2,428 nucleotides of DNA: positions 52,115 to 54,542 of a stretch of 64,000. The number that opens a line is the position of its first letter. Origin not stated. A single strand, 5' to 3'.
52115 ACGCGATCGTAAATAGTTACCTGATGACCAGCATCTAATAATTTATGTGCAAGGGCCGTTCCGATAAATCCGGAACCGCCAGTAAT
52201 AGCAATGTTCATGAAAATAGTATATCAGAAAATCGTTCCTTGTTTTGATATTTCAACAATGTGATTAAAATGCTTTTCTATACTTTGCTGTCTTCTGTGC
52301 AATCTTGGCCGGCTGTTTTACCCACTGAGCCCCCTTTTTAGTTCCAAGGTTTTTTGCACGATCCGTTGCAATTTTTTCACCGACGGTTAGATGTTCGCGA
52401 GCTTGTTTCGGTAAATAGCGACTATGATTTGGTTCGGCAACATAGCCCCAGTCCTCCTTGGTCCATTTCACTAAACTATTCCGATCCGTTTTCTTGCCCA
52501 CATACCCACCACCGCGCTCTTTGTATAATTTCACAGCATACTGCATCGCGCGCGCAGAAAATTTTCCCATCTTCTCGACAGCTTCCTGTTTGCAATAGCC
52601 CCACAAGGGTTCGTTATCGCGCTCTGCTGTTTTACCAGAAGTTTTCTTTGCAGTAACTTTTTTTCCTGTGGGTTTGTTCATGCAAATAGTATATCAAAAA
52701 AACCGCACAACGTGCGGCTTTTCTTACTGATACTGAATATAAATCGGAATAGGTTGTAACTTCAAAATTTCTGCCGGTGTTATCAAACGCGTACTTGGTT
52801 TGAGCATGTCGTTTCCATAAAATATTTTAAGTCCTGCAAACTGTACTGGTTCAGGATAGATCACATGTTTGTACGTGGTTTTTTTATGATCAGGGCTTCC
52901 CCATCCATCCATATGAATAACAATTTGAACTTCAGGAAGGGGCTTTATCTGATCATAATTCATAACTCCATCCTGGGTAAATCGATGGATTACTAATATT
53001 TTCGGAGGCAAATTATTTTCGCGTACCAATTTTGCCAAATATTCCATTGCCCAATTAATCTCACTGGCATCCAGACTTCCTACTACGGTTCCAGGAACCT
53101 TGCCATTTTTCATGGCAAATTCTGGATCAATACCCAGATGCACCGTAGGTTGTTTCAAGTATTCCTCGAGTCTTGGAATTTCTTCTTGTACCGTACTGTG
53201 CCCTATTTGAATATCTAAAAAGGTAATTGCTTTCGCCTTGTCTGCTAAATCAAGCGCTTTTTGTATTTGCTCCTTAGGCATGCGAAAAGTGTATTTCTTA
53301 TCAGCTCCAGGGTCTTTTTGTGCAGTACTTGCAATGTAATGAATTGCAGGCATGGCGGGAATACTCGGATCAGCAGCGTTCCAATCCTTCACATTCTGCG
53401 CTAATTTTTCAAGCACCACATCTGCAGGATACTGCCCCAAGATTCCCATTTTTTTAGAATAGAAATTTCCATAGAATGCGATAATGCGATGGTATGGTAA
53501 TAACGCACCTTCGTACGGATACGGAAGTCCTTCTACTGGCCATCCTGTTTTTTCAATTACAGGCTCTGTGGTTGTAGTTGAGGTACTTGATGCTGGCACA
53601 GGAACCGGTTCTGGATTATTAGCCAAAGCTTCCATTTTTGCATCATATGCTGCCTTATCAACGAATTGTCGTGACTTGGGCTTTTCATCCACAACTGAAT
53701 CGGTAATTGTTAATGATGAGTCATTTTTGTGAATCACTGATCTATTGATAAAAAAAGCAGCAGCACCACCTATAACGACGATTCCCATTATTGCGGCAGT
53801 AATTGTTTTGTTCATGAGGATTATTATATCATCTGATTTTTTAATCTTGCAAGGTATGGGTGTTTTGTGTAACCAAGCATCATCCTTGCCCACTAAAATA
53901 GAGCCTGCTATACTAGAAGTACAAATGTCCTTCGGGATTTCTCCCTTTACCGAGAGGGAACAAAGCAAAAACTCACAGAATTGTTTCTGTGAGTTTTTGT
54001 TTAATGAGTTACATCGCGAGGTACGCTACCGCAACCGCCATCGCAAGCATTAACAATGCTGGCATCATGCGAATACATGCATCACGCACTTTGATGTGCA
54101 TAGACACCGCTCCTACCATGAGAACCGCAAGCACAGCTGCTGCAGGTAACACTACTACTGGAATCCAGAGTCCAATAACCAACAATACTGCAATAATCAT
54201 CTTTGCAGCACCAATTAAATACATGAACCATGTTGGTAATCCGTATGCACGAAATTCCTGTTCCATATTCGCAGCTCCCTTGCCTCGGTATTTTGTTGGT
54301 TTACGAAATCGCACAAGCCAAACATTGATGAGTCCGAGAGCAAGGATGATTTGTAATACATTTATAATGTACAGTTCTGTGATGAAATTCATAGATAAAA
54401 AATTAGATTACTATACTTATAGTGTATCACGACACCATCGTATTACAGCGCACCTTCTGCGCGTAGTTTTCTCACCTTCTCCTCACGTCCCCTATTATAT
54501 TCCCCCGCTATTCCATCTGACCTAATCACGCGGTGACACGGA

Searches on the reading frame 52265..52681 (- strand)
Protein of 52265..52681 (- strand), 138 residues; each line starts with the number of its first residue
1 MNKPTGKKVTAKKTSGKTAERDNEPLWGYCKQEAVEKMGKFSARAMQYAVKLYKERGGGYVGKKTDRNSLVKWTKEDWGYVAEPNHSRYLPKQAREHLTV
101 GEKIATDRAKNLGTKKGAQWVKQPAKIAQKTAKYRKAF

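Call 3: search_protein_families(library=pfam, proteins=[window:52265-52681:-], max_evalue=0.01)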
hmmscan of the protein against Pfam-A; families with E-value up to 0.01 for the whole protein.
window:52265-52681:- (138 aa): 1 family
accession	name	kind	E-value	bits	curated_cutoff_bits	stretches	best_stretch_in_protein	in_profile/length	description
PF19197.5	DUF5872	-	0.00061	20.8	27.5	1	25-81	5-71/116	Family of unknown function (DUF5872)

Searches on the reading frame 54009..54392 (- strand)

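Call 3: search_protein_families(library=pfam, proteins=[window:54009-54392:-], max_evalue=0.01)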
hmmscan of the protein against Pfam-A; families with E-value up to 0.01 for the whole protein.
window:54009-54392:- (127 aa): 3 families
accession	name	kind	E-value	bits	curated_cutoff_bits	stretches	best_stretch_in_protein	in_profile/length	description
PF13564.11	DoxX_2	-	5.5e-14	52.6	26.3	1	41-122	22-103/103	DoxX-like family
PF07681.17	DoxX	-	5e-05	24.3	23.6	1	36-96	22-80/85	DoxX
PF24456.1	RHD_RETREG1-3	-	0.0099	15.8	27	0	65-116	129-180/184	RETREG1-3/ARL6IP-like, N-terminal reticulon-homology domain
